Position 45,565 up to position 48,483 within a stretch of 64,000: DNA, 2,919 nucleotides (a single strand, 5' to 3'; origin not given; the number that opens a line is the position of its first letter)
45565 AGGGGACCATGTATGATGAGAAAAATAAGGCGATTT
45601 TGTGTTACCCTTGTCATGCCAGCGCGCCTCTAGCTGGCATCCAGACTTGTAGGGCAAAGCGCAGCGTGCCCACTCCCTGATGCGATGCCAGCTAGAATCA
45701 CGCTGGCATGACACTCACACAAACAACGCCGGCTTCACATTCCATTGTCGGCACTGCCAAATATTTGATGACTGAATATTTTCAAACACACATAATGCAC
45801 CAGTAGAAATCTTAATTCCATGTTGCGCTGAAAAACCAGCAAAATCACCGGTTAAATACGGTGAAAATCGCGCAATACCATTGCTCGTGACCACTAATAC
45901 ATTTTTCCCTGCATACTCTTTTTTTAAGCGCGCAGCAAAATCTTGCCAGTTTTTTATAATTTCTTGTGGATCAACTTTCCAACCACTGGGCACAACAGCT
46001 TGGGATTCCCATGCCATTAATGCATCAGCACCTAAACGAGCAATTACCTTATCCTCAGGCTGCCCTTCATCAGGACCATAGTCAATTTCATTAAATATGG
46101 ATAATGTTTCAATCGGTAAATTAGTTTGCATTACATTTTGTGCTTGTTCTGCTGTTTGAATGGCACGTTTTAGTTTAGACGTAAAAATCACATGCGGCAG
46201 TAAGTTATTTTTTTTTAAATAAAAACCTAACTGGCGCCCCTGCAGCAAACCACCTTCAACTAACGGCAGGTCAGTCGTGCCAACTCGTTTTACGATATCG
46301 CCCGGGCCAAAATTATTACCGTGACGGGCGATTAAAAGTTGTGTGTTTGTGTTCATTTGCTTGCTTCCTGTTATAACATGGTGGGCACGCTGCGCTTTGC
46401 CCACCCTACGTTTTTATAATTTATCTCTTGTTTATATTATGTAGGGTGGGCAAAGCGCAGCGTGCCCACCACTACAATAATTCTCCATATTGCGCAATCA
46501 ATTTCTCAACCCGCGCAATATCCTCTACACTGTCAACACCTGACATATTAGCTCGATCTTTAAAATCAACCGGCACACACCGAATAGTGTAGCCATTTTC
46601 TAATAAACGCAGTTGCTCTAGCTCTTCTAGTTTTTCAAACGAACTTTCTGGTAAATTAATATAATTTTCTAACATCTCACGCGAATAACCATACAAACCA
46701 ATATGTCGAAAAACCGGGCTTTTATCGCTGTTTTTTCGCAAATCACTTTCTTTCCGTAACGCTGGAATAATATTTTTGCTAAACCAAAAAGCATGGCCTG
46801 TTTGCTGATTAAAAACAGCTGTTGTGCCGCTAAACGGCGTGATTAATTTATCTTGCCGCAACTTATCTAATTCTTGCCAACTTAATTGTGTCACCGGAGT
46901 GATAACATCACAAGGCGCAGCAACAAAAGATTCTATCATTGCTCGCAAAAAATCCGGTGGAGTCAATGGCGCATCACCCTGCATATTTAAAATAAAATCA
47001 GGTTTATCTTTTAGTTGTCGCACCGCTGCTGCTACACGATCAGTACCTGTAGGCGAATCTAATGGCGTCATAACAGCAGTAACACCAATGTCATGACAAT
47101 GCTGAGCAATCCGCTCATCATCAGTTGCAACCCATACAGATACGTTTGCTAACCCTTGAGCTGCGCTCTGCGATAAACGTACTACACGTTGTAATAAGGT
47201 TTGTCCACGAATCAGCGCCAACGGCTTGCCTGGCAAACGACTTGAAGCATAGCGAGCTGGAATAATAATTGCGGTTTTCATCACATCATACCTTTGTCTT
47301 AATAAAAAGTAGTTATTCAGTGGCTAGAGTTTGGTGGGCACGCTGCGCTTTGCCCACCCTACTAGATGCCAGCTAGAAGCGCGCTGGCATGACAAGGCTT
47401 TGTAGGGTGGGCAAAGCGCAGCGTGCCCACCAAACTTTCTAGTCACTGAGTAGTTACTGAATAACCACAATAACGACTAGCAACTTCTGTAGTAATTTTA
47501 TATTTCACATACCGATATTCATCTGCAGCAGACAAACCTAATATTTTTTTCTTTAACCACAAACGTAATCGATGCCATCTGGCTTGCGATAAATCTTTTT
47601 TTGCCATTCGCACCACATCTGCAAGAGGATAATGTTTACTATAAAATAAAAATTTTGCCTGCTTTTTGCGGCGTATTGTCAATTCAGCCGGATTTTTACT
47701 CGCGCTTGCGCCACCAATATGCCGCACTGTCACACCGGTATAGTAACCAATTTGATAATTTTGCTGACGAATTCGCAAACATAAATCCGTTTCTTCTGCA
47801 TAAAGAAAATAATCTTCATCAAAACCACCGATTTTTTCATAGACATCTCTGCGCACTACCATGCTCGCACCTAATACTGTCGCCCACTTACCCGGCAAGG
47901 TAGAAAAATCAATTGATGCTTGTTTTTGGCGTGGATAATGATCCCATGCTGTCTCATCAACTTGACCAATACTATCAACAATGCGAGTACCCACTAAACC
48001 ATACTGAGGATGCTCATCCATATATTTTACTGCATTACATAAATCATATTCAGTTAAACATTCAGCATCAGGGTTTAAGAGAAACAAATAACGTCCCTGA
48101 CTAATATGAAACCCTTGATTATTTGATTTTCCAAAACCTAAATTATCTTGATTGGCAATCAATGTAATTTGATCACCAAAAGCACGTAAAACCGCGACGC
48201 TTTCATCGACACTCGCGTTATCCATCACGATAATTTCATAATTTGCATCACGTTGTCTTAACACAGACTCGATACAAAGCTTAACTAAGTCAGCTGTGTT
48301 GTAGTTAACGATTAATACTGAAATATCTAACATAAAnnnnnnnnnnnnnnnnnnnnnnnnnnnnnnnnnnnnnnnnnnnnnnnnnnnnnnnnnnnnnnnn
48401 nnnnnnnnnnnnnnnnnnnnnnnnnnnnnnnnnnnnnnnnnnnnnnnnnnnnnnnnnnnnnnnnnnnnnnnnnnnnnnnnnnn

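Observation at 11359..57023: Very dense modular repeat system: GTAG-headed REP hairpins packaged inside MITE-like elements with a shared 16-bp terminal inverted repeat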

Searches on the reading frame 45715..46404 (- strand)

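Call 60: search_protein_families(library=pfam, proteins=[window:45715-46404:-], max_evalue=0.00001)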
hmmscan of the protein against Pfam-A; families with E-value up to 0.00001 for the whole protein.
window:45715-46404:- (229 aa): 1 family
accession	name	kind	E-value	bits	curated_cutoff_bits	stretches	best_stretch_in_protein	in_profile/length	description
PF00300.27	His_Phos_1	-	2.1e-23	83.5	21.7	1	23-222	1-192/194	Histidine phosphatase superfamily (branch 1)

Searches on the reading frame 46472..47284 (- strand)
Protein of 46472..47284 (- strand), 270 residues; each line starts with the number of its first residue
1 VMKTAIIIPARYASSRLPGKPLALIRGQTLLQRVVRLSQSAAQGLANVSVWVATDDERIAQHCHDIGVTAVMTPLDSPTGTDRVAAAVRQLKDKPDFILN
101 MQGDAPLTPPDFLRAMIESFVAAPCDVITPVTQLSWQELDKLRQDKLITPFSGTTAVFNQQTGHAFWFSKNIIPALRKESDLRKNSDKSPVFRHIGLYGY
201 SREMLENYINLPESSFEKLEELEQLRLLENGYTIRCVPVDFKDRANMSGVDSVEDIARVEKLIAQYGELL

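Call 60: search_protein_families(library=pfam, proteins=[window:46472-47284:-], max_evalue=0.00001)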
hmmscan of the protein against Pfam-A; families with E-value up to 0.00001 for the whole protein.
window:46472-47284:- (270 aa): 2 families
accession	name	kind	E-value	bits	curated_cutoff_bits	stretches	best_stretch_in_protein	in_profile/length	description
PF02348.25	CTP_transf_3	-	1.5e-38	133.2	22.6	1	5-234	1-217/217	Cytidylyltransferase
PF12804.13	NTP_transf_3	-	3.5e-13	50.5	27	1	19-178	15-143/160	MobA-like NTP transferase domain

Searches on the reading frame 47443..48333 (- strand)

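Call 60: search_protein_families(library=pfam, proteins=[window:47443-48333:-], max_evalue=0.00001)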
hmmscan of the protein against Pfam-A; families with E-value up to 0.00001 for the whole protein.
window:47443-48333:- (296 aa): 4 families
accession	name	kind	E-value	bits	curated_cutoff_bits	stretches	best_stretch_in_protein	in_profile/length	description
PF00535.33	Glycos_transf_2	-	9.6e-27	94.4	23.3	1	5-168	1-167/168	Glycosyl transferase family 2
PF13641.12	Glyco_tranf_2_3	-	1.5e-20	74.7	27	1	4-210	3-216/230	Glycosyltransferase like family 2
PF13632.12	Glyco_trans_2_3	-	1.4e-08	35.2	27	1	102-206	20-121/198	Glycosyl transferase family group 2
PF10111.15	Glyco_tranf_2_2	-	2.9e-08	34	27.3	1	23-191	18-202/276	Glycosyltransferase like family 2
